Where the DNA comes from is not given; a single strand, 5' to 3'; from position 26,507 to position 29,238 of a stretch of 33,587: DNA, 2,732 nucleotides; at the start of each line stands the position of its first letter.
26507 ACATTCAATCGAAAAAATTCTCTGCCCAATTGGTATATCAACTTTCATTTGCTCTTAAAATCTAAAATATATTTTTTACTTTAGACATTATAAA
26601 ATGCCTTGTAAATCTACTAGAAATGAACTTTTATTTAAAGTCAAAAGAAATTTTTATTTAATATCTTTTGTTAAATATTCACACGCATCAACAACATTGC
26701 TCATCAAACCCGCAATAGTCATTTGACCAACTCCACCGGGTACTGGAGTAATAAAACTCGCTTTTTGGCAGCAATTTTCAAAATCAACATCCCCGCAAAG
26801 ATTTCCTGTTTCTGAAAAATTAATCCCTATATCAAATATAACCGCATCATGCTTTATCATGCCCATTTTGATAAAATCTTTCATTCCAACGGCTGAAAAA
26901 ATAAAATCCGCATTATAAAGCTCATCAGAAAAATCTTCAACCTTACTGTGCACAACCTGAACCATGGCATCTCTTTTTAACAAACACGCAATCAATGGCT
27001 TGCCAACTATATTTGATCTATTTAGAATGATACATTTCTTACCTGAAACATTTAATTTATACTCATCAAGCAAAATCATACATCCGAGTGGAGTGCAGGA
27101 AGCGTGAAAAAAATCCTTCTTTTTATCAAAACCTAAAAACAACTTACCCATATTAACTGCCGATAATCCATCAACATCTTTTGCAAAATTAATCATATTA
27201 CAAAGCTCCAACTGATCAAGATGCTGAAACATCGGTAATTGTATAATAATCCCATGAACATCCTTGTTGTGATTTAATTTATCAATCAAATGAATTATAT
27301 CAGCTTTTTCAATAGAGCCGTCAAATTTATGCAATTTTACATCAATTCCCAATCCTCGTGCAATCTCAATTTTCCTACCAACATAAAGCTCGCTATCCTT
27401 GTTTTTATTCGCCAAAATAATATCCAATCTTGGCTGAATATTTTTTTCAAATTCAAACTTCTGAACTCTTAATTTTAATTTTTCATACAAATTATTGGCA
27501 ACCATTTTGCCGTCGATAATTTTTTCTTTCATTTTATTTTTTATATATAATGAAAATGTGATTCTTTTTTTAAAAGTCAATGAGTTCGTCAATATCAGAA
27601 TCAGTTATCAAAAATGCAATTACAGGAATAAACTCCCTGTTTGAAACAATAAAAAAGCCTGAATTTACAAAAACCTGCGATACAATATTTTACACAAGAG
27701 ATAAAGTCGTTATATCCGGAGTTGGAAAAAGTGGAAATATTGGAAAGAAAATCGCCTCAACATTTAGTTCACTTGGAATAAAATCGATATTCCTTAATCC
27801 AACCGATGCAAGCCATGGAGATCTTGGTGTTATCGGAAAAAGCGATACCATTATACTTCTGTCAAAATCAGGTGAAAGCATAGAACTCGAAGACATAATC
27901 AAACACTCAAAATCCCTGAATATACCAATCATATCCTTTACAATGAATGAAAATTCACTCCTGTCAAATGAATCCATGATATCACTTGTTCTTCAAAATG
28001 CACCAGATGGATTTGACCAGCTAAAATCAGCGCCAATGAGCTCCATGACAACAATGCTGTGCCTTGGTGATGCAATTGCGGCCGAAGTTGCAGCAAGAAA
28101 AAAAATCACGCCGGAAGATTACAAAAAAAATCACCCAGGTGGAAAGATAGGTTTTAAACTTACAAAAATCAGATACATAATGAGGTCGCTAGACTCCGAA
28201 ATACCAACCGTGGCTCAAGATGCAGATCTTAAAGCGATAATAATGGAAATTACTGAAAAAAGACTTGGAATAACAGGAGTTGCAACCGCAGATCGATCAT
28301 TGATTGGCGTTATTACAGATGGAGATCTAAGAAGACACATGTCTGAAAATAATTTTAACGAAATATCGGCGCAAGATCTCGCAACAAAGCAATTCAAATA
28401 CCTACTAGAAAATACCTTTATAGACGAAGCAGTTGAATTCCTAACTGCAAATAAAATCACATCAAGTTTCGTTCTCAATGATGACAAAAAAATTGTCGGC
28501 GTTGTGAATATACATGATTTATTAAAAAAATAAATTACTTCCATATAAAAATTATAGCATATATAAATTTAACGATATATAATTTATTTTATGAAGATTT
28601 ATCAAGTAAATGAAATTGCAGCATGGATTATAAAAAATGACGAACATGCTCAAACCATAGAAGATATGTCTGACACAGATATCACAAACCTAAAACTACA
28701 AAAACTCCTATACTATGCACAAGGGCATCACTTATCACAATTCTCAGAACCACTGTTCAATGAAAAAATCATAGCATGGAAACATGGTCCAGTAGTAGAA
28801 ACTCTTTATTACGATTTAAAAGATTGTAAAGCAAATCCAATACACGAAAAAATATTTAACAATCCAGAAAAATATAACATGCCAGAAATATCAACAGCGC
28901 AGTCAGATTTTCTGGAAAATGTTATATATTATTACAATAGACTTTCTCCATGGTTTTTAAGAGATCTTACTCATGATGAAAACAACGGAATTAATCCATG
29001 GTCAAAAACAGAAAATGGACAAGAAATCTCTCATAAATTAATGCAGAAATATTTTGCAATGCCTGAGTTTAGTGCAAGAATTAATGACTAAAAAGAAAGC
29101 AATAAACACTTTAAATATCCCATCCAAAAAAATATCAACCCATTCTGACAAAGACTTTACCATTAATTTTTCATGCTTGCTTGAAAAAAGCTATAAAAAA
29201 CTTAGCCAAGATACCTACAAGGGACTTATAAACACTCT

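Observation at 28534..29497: Panacea (DUF4065/SocA-like) antitoxin-type gene paired with an overlapping, unclassifiable 137-aa partner: a candidate new toxin-antitoxin pair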

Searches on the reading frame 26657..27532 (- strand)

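Call 93: search_protein_families(library=ncbifam, proteins=[window:26657-27532:-], max_evalue=1e-10)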
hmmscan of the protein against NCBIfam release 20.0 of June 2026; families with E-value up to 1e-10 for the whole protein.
window:26657-27532:- (292 aa): 30 families (the best 25 are shown)
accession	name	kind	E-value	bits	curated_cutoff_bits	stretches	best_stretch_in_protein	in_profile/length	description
NF010785.0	PRK14188.1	subfamily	1.2e-80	270.7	396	1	2-286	2-288/297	bifunctional methylenetetrahydrofolate dehydrogenase/methenyltetrahydrofolate cyclohydrolase FolD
NF010787.0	PRK14191.1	equivalog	2.5e-80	269.7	423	1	4-286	2-279/285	bifunctional methylenetetrahydrofolate dehydrogenase/methenyltetrahydrofolate cyclohydrolase FolD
NF010786.0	PRK14189.1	subfamily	3.7e-79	265.8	421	1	1-287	1-281/285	bifunctional methylenetetrahydrofolate dehydrogenase/methenyltetrahydrofolate cyclohydrolase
NF008058.0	PRK10792.1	equivalog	2.1e-77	259.9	355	1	1-287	1-282/285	bifunctional methylenetetrahydrofolate dehydrogenase/methenyltetrahydrofolate cyclohydrolase FolD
NF010773.0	PRK14176.1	equivalog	3.2e-76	256.5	437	1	2-285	7-284/287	bifunctional 5,10-methylene-tetrahydrofolate dehydrogenase/ 5,10-methylene-tetrahydrofolate cyclohydrolase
NF010780.0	PRK14183.1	equivalog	2e-75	253.7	480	1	4-285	2-278/283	bifunctional 5,10-methylene-tetrahydrofolate dehydrogenase/ 5,10-methylene-tetrahydrofolate cyclohydrolase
NF010781.0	PRK14184.1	equivalog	2.5e-75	253.3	438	1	4-284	2-280/286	bifunctional 5,10-methylene-tetrahydrofolate dehydrogenase/ 5,10-methylene-tetrahydrofolate cyclohydrolase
NF010776.0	PRK14179.1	equivalog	3.2e-73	246.3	445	1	4-285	3-279/284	bifunctional methylenetetrahydrofolate dehydrogenase/methenyltetrahydrofolate cyclohydrolase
NF010784.0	PRK14187.1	equivalog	2.2e-71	240.4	486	1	1-285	1-286/300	bifunctional methylenetetrahydrofolate dehydrogenase/methenyltetrahydrofolate cyclohydrolase FolD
NF010783.0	PRK14186.1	equivalog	3.3e-68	230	333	1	4-283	3-281/297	bifunctional methylenetetrahydrofolate dehydrogenase/methenyltetrahydrofolate cyclohydrolase FolD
NF010775.0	PRK14178.1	equivalog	6.1e-68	229.1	465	1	5-285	2-272/279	bifunctional methylenetetrahydrofolate dehydrogenase/methenyltetrahydrofolate cyclohydrolase FolD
NF010768.0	PRK14171.1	equivalog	8.6e-68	228.7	514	1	4-284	3-279/288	bifunctional methylenetetrahydrofolate dehydrogenase/methenyltetrahydrofolate cyclohydrolase FolD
NF010790.0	PRK14194.1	equivalog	1e-67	228.5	508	1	2-285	3-283/301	bifunctional methylenetetrahydrofolate dehydrogenase/methenyltetrahydrofolate cyclohydrolase FolD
NF010770.0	PRK14173.1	equivalog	1.1e-66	225.1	411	1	1-285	1-279/287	bifunctional 5,10-methylene-tetrahydrofolate dehydrogenase/ 5,10-methylene-tetrahydrofolate cyclohydrolase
NF010769.0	PRK14172.1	equivalog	1.5e-66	224.5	392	1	3-283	2-276/278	bifunctional 5,10-methylene-tetrahydrofolate dehydrogenase/ 5,10-methylene-tetrahydrofolate cyclohydrolase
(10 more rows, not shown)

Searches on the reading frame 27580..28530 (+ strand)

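Call 93: search_protein_families(library=ncbifam, proteins=[window:27580-28530:+], max_evalue=1e-10)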
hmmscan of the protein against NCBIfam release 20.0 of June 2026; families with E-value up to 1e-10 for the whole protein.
window:27580-28530:+ (317 aa): 4 families
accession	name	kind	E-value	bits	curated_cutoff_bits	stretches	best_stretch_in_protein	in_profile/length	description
TIGR00393.1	kpsF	subfamily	1.5e-67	228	203.7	1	42-310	2-268/268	KpsF/GutQ family sugar-phosphate isomerase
NF008141.0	PRK10892.1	equivalog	2.1e-66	224.4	505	1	9-316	19-324/328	arabinose-5-phosphate isomerase KdsD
NF008581.0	PRK11543.1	equivalog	2e-57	194.6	481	1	27-315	29-316/321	arabinose-5-phosphate isomerase GutQ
TIGR03127.2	RuMP_HxlB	equivalog_domain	7.7e-11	42.2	160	0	15-185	6-174/178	6-phospho-3-hexuloisomerase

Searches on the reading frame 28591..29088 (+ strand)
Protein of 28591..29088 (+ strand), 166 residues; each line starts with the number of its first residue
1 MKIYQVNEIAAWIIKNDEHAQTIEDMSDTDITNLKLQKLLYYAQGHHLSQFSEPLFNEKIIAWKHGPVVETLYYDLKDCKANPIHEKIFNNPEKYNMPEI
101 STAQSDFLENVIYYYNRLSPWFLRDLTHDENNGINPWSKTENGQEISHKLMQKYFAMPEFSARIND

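Call 3: search_protein_families(library=pfam, proteins=[window:28591-29088:+], max_evalue=1)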
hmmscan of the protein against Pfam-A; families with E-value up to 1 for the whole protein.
window:28591-29088:+ (166 aa): 1 family
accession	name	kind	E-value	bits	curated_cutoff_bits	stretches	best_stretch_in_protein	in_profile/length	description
PF13274.11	SocA_Panacea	-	9.2e-22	78.5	25.7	1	36-131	1-110/113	Antitoxin SocA-like, Panacea domain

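Call 4: search_protein_families(library=ncbifam, proteins=[window:28591-29088:+], max_evalue=1)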
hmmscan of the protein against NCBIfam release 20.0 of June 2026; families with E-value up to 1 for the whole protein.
window:28591-29088:+ (166 aa): 1 family
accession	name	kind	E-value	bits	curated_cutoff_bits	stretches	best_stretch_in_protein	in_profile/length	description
NF047745.1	SocA_antitoxin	equivalog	8.2e-20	71.2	190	1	26-144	16-136/176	type VI toxin-antitoxin system SocA family antitoxin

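Call 5: search_protein_families(library=padloc, proteins=[window:28591-29088:+], max_evalue=1)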
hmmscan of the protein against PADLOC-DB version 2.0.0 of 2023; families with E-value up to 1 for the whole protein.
window:28591-29088:+ (166 aa): 0 families

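Call 8: search_protein_families(library=phrogs, proteins=[window:28591-29088:+], max_evalue=1)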
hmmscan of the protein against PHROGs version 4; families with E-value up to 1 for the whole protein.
window:28591-29088:+ (166 aa): 3 families
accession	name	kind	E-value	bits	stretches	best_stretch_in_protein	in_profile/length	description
phrog_1281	-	unknown function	7.6e-41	140.9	1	4-156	8-151/195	-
phrog_10390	-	unknown function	4.9e-33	115.9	1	4-156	149-292/299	-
phrog_12393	-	unknown function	0.0025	18.6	1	14-119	4-106/157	-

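Call 61: search_dna_similar(query=window:28591-29088:+, collection=phages, mode=protein, max_evalue=0.00001, max_rows=15)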
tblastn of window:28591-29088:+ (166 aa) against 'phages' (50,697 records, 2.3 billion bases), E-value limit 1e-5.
Records with a match: 144; places in all: 144; records where one place covers at least 80% of the query: 55.
Best place of each record, by identity: 60-80% 1; <60% 143.
By first word of the organism name: Streptococcus 25; Bacteriophage 20; Pseudomonas 20; Stx2a-converting 19; Paenibacillus 13; Escherichia 8; Burkholderia 6; Listeria 5; Salmonella 2; Cylindrospermopsis 2; and 17 more.
By host as written in the record: - 30; Pseudomonas aeruginosa 18; Helicobacter cinaedi 12; Paenibacillus larvae 11; Listeria monocytogenes 4; Salmonella serovar Haardt 2; Paenibacillus larvae ATCC 9545 2; Rhodobacter sp. E32 2; and 55 more.
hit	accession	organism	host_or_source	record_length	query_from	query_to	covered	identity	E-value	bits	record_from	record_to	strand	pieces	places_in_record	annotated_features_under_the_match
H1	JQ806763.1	Salmonella phage vB_SemP_Emek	Salmonella serovar Haardt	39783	24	165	86%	41.5%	2e-19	90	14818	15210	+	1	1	hypothetical protein (x2)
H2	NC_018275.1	Salmonella phage vB_SemP_Emek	Salmonella serovar Haardt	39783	24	165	86%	41.5%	2e-19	90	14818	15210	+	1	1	DUF4065 domain-containing protein | hypothetical protein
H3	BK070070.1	Bacteriophage sp.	Helicobacter cinaedi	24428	1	155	93%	34.4%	2e-14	76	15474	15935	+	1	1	putative prophage ps3 protein01-like protein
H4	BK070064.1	Bacteriophage sp.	Helicobacter cinaedi CCUG 18818 = ATCC ...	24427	1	155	93%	34.4%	2e-14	76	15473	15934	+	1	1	prophage protein | hypothetical protein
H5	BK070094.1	Bacteriophage sp.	Helicobacter cinaedi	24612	1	155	93%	34.4%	2e-14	76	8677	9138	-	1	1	putative prophage ps3 protein01-like protein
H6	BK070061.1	Bacteriophage sp.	Helicobacter cinaedi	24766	1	155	93%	34.4%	2e-14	76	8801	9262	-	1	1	SocA family protein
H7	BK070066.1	Bacteriophage sp.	Helicobacter cinaedi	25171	1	155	93%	34.4%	2e-14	76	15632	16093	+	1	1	putative prophage ps3 protein01-like protein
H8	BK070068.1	Bacteriophage sp.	Helicobacter cinaedi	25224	1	155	93%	34.4%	2e-14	76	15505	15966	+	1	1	putative prophage ps3 protein01-like protein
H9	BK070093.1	Bacteriophage sp.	Helicobacter cinaedi P01D0000 genome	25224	1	155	93%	34.4%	2e-14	76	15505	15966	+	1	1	putative prophage ps3 protein01-like protein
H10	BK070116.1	Bacteriophage sp.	Helicobacter cinaedi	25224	1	155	93%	34.4%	2e-14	76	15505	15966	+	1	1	putative prophage ps3 protein01-like protein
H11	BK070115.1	Bacteriophage sp.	Helicobacter cinaedi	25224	1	155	93%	34.4%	2e-14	76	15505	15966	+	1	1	putative prophage ps3 protein01-like protein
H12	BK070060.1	Bacteriophage sp.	Helicobacter cinaedi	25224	1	155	93%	34.4%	2e-14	76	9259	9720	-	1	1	putative prophage ps3 protein01-like protein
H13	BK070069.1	Bacteriophage sp.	Helicobacter cinaedi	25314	1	155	93%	34.4%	2e-14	76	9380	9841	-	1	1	SocA family protein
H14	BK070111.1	Bacteriophage sp.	Helicobacter cinaedi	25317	1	155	93%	34.4%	2e-14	76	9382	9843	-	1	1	putative prophage ps3 protein01-like protein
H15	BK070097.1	Bacteriophage sp.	Helicobacter cinaedi P06D0798 genome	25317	1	155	93%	34.4%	2e-14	76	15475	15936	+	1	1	putative prophage ps3 protein01-like protein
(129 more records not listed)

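Call 62: get_annotated_region(hit=H2, flank=1500)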
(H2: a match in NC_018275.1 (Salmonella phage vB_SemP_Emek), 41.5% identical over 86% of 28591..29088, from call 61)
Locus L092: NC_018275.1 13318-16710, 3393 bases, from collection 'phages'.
description: Salmonella phage vB_SemP_Emek, complete genome.
organism: Salmonella phage vB_SemP_Emek (NCBI taxid 1168548)
taxonomy: Viruses; Duplodnaviria; Heunggongvirae; Uroviricota; Caudoviricetes; Lederbergvirus
host: Salmonella serovar Haardt; source: sewage; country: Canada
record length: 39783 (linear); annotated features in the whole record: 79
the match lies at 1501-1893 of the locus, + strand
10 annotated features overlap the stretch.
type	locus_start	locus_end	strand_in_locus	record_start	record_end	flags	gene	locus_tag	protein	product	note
CDS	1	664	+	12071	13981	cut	-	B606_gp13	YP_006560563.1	DNA transfer protein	similar to N-terminus of YP_516199.1 phage DNA transfer protein [Sodalis phage phiSG1] and C-terminus of YP_063718.1 ...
CDS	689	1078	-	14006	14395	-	-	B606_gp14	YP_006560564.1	hypothetical protein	similar to NP_958214.1 gene 38 protein [Enterobacteria phage Sf6]; orf129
CDS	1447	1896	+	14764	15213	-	-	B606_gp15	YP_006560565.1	DUF4065 domain-containing protein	orf149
CDS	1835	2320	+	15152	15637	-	-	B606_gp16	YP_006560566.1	hypothetical protein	orf161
regulatory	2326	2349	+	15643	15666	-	-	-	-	terminator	rho-independent terminator; discovered using MFOLD 3.2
CDS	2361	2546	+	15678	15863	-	-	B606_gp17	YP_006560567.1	hypothetical protein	orf61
CDS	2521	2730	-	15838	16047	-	-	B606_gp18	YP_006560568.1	hypothetical protein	orf69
CDS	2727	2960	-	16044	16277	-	-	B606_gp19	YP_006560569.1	hypothetical protein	orf77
CDS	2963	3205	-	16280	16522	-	mnt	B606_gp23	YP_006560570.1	partition protein ATPase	similar to N-terminus of NP_059641.1 Mnt [Enterobacteria phage P22]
CDS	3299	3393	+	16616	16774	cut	arc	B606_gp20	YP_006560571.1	Arc-like repressor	similar to NP_059642.1 Arc [Enterobacteria phage P22]; motifs: pfam03869; transcriptional repressor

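Call 64: search_protein_families(library=padloc, proteins=[L092:1835-2317:+, L092:1447-1893:+], max_evalue=1)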
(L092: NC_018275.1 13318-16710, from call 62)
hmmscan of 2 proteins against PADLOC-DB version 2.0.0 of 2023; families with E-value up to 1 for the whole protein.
L092:1835-2317:+ (161 aa): 1 family
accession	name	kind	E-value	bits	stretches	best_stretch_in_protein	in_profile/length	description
PDLC03891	NsnC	-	6.6e-06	23.9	1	53-157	178-279/284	-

L092:1447-1893:+ (149 aa): 0 families

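Call 69: search_protein_families(library=ncbifam, proteins=[L092:1835-2317:+, L092:1447-1893:+], max_evalue=1)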
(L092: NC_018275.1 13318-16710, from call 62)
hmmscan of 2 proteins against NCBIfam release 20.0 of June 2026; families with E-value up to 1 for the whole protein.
L092:1835-2317:+ (161 aa): 1 family
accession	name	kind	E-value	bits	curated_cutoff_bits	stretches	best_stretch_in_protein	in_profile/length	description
NF046006.1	MAG6450_fam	subfamily_domain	0.073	13.6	40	1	56-157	2-100/103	MAG6450 family protein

L092:1447-1893:+ (149 aa): 2 families
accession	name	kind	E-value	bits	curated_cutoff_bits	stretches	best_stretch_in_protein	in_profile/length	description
NF047745.1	SocA_antitoxin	equivalog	1.5e-19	70.4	190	1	9-123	6-130/176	type VI toxin-antitoxin system SocA family antitoxin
NF048014.1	antitoxin_DarG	equivalog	0.12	11.6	250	1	21-111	183-265/338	type II toxin-antitoxin system antitoxin DNA ADP-ribosyl glycohydrolase DarG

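Call 70: get_annotated_region(hit=H6, flank=1500)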
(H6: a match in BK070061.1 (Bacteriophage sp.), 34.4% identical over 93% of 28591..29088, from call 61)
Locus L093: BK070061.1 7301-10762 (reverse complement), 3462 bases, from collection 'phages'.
description: TPA_asm: Bacteriophage sp. isolate Hcinaedi2017D_0197 prophage genomic sequence.
organism: Bacteriophage sp. (NCBI taxid 38018)
taxonomy: Viruses
host: Helicobacter cinaedi; source: -; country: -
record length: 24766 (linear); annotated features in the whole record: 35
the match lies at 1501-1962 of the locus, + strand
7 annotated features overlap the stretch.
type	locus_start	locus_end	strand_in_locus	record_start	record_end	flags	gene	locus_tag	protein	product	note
CDS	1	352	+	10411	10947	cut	-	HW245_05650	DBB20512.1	hypothetical protein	Derived by automated computational analysis using gene prediction method: Protein Homology.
CDS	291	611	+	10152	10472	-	-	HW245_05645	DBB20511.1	hypothetical protein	Derived by automated computational analysis using gene prediction method: Protein Homology.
CDS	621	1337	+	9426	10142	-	-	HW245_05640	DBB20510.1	hypothetical protein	Derived by automated computational analysis using gene prediction method: Protein Homology.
CDS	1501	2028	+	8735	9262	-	-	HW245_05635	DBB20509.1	SocA family protein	Derived by automated computational analysis using gene prediction method: Protein Homology.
CDS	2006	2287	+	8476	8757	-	-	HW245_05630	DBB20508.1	hypothetical protein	Derived by automated computational analysis using gene prediction method: Protein Homology.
CDS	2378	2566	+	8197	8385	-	-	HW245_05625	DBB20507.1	hypothetical protein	Derived by automated computational analysis using gene prediction method: Protein Homology.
CDS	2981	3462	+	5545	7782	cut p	-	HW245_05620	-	hypothetical protein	frameshifted; Derived by automated computational analysis using gene prediction method: Protein Homology.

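Call 85: list_cluster_members(proteins=[window:28591-29088:+, window:29084-29494:+, window:29497-30849:-, window:23527-26109:+])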
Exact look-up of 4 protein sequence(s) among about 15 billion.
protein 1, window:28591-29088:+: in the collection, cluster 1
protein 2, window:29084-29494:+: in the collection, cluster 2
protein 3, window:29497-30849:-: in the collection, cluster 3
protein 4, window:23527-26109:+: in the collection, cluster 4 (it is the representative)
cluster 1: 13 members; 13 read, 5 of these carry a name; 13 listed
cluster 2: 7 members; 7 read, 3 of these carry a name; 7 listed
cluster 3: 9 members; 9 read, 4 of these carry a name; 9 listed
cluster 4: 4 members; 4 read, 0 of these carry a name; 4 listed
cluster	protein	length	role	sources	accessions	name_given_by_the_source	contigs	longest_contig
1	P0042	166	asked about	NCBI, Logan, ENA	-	-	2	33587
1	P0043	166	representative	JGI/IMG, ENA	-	uncharacterized phage-associated protein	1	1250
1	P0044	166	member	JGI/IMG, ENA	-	uncharacterized phage-associated protein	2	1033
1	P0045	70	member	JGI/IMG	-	uncharacterized phage-associated protein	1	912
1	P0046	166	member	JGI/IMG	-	uncharacterized phage-associated protein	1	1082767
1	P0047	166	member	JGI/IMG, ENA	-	uncharacterized phage-associated protein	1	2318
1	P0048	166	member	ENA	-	-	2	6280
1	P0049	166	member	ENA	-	-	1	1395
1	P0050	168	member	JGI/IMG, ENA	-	-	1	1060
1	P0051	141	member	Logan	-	-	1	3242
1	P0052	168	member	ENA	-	-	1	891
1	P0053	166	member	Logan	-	-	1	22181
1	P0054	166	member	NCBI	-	-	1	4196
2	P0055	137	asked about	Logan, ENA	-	-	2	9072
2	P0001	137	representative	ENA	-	-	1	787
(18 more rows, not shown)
